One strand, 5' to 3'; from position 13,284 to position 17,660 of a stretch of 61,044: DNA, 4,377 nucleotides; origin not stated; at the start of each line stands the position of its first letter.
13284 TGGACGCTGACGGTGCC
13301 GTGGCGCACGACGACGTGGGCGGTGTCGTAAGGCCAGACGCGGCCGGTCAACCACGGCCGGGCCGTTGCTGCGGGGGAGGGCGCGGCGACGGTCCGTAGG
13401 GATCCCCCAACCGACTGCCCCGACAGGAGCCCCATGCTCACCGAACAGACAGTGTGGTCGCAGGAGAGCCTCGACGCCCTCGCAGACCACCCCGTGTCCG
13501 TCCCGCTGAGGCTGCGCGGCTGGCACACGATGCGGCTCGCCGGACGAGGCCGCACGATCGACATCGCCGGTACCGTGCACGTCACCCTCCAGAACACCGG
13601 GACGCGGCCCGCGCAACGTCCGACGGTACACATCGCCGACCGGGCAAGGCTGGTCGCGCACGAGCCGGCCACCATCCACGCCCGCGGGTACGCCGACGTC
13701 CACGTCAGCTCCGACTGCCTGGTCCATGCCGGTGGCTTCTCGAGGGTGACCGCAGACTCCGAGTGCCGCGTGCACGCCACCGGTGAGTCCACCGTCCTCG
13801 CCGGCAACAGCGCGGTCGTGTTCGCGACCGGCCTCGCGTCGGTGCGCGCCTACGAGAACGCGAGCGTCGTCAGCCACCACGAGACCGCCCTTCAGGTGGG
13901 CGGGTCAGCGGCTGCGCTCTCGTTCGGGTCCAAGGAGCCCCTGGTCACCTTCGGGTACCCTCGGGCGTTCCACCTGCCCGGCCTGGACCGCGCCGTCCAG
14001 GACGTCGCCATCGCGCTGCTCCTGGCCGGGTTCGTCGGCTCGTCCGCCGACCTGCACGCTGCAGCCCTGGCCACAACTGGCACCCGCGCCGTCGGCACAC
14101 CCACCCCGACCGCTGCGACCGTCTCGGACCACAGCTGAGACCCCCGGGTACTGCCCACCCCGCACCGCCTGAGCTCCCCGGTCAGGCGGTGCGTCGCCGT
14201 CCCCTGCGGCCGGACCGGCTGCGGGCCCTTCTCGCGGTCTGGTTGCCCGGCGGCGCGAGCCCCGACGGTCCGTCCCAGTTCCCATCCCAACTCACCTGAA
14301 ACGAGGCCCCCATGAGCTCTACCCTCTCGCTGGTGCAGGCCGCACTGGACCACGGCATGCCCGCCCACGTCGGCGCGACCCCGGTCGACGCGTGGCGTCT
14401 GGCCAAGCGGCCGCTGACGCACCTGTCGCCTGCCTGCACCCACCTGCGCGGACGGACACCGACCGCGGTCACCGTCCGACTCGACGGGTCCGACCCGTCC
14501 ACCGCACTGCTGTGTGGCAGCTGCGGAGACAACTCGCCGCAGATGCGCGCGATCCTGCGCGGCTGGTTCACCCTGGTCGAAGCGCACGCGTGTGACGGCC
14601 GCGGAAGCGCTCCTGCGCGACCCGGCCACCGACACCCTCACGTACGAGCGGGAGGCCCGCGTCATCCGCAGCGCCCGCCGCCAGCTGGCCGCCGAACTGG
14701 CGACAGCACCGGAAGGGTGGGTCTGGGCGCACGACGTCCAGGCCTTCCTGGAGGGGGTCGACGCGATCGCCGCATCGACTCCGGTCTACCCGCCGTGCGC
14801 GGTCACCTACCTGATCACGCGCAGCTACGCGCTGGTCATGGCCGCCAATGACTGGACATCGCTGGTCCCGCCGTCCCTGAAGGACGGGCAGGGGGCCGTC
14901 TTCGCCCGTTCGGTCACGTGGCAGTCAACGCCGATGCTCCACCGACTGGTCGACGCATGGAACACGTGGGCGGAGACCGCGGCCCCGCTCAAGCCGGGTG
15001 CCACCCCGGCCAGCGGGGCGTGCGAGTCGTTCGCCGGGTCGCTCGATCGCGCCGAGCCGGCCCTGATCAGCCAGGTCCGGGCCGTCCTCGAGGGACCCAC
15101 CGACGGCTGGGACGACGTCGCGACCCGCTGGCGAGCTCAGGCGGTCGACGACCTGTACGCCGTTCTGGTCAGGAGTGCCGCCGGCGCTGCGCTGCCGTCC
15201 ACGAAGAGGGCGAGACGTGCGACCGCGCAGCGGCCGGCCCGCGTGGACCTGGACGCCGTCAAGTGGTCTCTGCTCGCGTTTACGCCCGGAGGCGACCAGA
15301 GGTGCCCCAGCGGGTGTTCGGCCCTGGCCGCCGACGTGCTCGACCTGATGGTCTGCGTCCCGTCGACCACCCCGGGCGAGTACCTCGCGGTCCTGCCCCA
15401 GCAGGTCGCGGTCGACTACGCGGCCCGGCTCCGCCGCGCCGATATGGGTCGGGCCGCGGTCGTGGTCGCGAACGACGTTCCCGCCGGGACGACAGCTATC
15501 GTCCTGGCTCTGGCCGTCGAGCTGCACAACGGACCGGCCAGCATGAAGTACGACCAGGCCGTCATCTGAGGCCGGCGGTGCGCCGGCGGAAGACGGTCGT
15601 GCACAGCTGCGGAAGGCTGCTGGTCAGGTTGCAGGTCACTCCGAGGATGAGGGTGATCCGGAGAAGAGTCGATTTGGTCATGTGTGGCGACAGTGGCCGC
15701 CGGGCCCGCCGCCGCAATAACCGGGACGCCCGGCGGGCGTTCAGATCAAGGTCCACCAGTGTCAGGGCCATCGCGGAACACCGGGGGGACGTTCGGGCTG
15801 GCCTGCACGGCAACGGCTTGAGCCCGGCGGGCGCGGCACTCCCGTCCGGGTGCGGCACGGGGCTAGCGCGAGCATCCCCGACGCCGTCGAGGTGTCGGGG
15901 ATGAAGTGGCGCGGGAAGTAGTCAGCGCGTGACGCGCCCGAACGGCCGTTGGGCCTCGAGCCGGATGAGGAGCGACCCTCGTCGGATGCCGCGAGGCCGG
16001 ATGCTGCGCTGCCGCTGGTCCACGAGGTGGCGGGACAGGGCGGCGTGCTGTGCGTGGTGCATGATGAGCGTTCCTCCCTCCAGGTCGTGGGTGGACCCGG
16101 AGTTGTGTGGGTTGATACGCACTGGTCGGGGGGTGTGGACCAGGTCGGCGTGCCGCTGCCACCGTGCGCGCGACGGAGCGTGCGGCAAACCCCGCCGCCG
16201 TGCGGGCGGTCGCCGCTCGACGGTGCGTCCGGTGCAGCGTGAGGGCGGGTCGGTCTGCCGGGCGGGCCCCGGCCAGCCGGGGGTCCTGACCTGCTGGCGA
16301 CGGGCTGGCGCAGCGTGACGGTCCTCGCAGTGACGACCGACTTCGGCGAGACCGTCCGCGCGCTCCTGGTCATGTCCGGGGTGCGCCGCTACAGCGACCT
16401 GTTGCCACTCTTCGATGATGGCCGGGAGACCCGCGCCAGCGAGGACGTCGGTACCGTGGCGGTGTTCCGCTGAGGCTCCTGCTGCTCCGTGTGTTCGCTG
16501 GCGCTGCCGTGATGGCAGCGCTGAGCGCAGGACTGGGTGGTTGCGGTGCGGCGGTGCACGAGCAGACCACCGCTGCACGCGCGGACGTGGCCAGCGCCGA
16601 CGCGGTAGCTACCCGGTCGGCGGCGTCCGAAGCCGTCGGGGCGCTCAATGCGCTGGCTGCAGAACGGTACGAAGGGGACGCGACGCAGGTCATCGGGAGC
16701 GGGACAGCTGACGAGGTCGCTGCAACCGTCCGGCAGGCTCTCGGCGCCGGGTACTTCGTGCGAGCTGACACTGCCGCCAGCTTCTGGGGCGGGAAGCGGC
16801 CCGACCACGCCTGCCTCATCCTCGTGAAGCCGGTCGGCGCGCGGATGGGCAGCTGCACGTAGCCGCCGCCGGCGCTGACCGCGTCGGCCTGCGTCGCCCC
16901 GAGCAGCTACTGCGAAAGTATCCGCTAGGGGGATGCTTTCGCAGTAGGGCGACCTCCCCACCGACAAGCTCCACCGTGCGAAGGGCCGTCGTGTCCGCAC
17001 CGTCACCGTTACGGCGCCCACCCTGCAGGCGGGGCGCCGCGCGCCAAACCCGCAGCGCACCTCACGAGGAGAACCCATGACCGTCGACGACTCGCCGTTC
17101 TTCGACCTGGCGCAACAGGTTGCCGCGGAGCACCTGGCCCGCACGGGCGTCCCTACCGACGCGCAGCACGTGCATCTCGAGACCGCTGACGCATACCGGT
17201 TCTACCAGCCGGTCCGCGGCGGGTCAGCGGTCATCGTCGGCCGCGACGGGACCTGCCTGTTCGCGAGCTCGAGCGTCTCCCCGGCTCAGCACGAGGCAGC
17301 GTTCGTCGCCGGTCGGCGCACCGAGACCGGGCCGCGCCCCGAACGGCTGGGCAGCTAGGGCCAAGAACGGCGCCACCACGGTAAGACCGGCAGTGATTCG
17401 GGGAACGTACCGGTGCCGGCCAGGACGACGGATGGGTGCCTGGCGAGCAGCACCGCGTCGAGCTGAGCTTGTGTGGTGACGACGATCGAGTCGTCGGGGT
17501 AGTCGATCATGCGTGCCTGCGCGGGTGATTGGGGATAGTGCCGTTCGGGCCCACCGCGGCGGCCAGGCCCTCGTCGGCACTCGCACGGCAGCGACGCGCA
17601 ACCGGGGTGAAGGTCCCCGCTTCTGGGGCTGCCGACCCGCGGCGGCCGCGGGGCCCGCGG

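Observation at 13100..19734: Uncharacterised paralogue family with 8-residue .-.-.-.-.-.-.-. repeats (3 full-length copies + 2 fragments in 6.6 kb)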

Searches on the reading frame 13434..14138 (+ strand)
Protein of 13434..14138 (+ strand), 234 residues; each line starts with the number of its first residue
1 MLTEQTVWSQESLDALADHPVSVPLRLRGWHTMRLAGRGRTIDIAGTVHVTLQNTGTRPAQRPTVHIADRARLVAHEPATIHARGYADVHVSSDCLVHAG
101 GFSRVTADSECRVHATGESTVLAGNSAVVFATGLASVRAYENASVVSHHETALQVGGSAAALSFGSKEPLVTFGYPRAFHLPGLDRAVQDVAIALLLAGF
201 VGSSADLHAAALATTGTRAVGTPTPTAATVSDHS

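Call 4: search_protein_families(library=ncbifam, proteins=[window:13434-14138:+], max_evalue=1)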
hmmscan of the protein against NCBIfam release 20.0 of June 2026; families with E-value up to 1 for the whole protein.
window:13434-14138:+ (234 aa): 0 families

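Call 5: search_protein_families(library=pfam, proteins=[window:13434-14138:+], max_evalue=1)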
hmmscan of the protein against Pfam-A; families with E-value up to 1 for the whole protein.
window:13434-14138:+ (234 aa): 0 families

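Call 15: search_protein_families(library=phrogs, proteins=[window:13434-14138:+], max_evalue=1)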
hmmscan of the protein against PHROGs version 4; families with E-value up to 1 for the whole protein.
window:13434-14138:+ (234 aa): 3 families
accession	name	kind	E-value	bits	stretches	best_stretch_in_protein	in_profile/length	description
phrog_9992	-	tail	0.0019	18.8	1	78-130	135-188/228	baseplate assembly protein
phrog_15773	-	unknown function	0.0047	17.4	1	72-162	33-127/288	-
phrog_27932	-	tail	0.05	12.8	1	88-167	648-727/855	baseplate hub subunit and tail lysozyme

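Call 21: search_protein_representatives(alignment_id=A1)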
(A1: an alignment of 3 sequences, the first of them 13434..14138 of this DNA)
Query: 3 sequences, 233 profile positions. Proteins with E-value up to 0.001 (for the whole library): 1285; up to 1e-10: 276; up to 1e-30: 5. The best 150 are listed.
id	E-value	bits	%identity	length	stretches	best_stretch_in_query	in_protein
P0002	1.5e-108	377.8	-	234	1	7-233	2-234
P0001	5.0e-103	359.7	-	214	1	1-215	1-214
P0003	9.6e-46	172.3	-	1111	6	47-168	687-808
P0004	8.2e-35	136.5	-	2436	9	77-174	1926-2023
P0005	2.4e-32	128.4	-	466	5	69-156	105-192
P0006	1.2e-26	109.7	-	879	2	9-144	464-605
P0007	1.2e-25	106.5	-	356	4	65-144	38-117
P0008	1.6e-25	106.1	-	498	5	11-139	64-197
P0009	2.1e-25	105.7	-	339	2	8-144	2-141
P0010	2.4e-25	105.5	-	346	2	66-163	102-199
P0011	1.4e-24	103.0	-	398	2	61-141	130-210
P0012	2.9e-24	101.9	-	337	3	52-148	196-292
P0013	3.7e-24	101.6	-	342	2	9-148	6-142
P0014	7.7e-24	100.6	-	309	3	10-164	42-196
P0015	2.1e-23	99.2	-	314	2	11-142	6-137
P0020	7.9e-22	94.0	-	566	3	79-164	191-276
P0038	1.1e-18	83.8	-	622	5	47-146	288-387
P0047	9.7e-18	80.6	-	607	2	65-181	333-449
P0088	4.1e-15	72.0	-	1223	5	70-169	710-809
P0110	3.1e-14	69.1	-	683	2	62-160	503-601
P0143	3.0e-13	65.9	-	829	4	68-144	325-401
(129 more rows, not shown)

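Call 23: find_homologous_proteins(query=A1, max_evalue=0.001)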
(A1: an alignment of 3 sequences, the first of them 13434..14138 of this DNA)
Query A1 (3 sequences) (234 aa, profile of the alignment): 2 proteins with E <= 0.001 among 8000 candidates.
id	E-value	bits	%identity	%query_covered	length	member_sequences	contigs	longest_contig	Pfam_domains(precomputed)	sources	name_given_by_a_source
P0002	4.7e-108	378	100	100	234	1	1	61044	-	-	-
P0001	1.6e-102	360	33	86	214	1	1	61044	-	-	-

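Call 27: find_related_loci(query=A1, collection=genome_contigs, flank=8000)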
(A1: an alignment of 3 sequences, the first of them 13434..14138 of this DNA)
Query A1 (234 aa) in genome_contigs; peptide patterns used: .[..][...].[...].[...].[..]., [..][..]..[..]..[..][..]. (x = any residue, [..] = any of these).
48 stretches matched a pattern, but none encodes a relative of the query by tblastn (E <= 1e-3).

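Call 28: find_related_loci(query=A1, collection=viral_contigs, flank=8000)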
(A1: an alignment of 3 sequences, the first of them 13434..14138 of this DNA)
Query A1 (234 aa) in viral_contigs; peptide patterns used: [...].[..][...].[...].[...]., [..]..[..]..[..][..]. (x = any residue, [..] = any of these).
18 stretches matched a pattern, but none encodes a relative of the query by tblastn (E <= 1e-3).

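Call 34: search_protein_families(library=padloc, proteins=[window:13434-14138:+], max_evalue=0.001)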
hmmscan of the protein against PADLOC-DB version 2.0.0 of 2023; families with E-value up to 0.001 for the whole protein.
window:13434-14138:+ (234 aa): 0 families

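Call 48: search_protein_families(library=pfam, proteins=[P0003, P0006, P0020, P0038, P0047, P0088, P0110, P0143], max_evalue=0.001)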
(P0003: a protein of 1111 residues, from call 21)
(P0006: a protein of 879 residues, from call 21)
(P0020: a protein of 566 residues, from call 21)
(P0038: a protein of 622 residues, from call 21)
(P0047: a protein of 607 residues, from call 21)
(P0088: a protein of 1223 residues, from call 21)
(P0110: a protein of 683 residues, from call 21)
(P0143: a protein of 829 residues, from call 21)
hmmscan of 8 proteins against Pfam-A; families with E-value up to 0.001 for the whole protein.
P0003 (1111 aa): 0 families

P0006 (879 aa): 0 families

P0020 (566 aa): 0 families

P0038 (622 aa): 0 families

P0047 (607 aa): 0 families

P0088 (1223 aa): 1 family
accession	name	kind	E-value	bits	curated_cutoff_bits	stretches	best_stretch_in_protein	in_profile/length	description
PF13365.12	Trypsin_2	-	4.9e-19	69.9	27.6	1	1048-1194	1-141/144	Trypsin-like peptidase domain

P0110 (683 aa): 2 families
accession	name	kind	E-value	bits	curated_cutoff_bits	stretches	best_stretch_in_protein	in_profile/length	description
PF02389.20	Cornifin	-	1.4e-09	38.7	34.8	3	509-589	31-111/135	Cornifin (SPRR) family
PF22178.3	Gp5_trimer_C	-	5.4e-06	27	30.9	1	560-632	39-111/112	Bacteriophage T4 gp5 C-terminal trimerisation domain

P0143 (829 aa): 2 families
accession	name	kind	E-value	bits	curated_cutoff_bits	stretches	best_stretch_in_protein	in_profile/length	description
PF13365.12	Trypsin_2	-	4.9e-22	79.7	27.6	1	640-788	1-144/144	Trypsin-like peptidase domain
PF00089.32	Trypsin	-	8.2e-09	36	20.6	1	639-799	26-206/220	Trypsin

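Call 78: search_dna_similar(query=window:13434-14138:+, collection=plasmids, mode=protein, max_evalue=0.001, max_rows=10)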
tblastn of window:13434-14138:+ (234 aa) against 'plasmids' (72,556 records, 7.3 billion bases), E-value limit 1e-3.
No match.

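Call 86: predict_structure(alignment_id=A1)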
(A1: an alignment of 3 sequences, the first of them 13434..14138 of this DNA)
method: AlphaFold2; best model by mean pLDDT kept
length: 234 residues; sequences in the alignment: 3
mean_pLDDT: 83.7   pTM: 0.80
mean pLDDT of the five models: 83.7, 83.5, 82.5, 82.3, 65.3
residues with pLDDT >= 90: 112; 70-90: 89; 50-70: 17; < 50: 16
segments of 3 or more residues with pLDDT < 50: 219-234
pLDDT, mean of each block of 10 residues (from residue 1): 79 78 80 77 86 68 87 90 94 92 93 94 95 92 90 91 88 87 92 94 94 73 31 29
secondary structure, 60 per line:
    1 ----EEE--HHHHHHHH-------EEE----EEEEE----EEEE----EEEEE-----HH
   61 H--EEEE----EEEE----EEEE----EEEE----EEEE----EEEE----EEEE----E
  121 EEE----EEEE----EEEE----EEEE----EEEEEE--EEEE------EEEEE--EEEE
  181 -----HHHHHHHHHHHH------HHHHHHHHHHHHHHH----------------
elements in order: E5-7 H10-17 E25-27 E32-36 E41-44 E49-53 E64-67 E72-75 E80-83 E88-91 E96-99 E104-107 E112-115 E120-123 E128-131 E136-139 E144-147 E152-157 E160-163 E170-174 E177-180 H186-197 H204-218

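Call 89: fold_search(model_id=the predicted structure, library=pdb)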
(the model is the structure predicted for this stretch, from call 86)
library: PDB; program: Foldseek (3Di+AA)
matches with E <= 10: 44; with E <= 0.001: 0
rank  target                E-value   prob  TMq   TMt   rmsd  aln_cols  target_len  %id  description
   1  9h78_B                2.6e-01  0.25  0.29  0.25  14.2       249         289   10  [FeS] cluster-loaded SMS complex from M. jannaschii (released 2025-06-04)
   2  5awg_E                4.8e-01  0.06  0.18  0.13  16.5       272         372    7  Crystal structure of Hg-bound SufB-SufC-SufD complex from Escherichia coli (released 2015-11-11)
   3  5awg_A                5.1e-01  0.08  0.19  0.14  16.9       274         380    5  Crystal structure of Hg-bound SufB-SufC-SufD complex from Escherichia coli (released 2015-11-11)
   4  5g5n_A                7.3e-01  0.12  0.25  0.19  11.5       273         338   10  Structure of the snake adenovirus 1 hexon-interlacing LH3 protein, methylmercury chloride derivative (released 2017-06-07)
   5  7xks                  8.1e-01  0.14  0.28  0.24  10.7       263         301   11  Crystal structure of an alkaline pectate lyase from Bacillus clausii (released 2023-03-29)
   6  2zu0_B                1.2e+00  0.07  0.22  0.15  15.7       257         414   13  Crystal structure of SufC-SufD complex involved in the iron-sulfur cluster biosynthesis (released 2009-03-10)
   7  5c1c                  1.3e+00  0.18  0.32  0.27   9.2       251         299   10  Crystal Structure of the Pectin Methylesterase from Aspergillus niger in Deglycosylated Form (released 2015-07-01)
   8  2zu0_A                1.3e+00  0.07  0.23  0.15  16.0       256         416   12  Crystal structure of SufC-SufD complex involved in the iron-sulfur cluster biosynthesis (released 2009-03-10)
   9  5nxk_A                1.4e+00  0.13  0.28  0.23  12.2       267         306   14  L. reuteri 53608 SRRP (released 2018-03-21)
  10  7y5s_A                1.6e+00  0.05  0.22  0.14  11.5       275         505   10  CryoEM structure of Klebsiella phage Kp7 type I tail fiber gp51 in vitro (released 2023-06-21)
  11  4dn7_A                1.7e+00  0.03  0.16  0.12  15.9       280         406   10  CRYSTAL STRUCTURE OF putative ABC transporter, ATP-binding protein from Methanosarcina mazei Go1 (released 2012-02-22)
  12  5nxk_B                1.8e+00  0.12  0.29  0.24  11.9       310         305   12  L. reuteri 53608 SRRP (released 2018-03-21)
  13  7akv_G                1.8e+00  0.09  0.27  0.17  11.8       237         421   12  The cryo-EM structure of the Vag8-C1 inhibitor complex (released 2021-06-16)
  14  5nxk_C                2.0e+00  0.14  0.30  0.24  12.5       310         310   12  L. reuteri 53608 SRRP (released 2018-03-21)
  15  2v5i                  2.0e+00  0.07  0.24  0.14  11.1       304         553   11  Structure of the receptor-binding protein of bacteriophage Det7: a podoviral tailspike in a myovirus (released 2008-02-19)
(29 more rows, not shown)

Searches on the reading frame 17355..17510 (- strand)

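Call 5: search_protein_families(library=pfam, proteins=[window:17355-17510:-], max_evalue=1)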
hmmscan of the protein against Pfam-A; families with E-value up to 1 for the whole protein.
window:17355-17510:- (51 aa): 1 family
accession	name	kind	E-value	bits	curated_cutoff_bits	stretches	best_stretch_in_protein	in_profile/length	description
PF11869.14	DUF3389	-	0.14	12.8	25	1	10-36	26-52/75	Protein of unknown function (DUF3389)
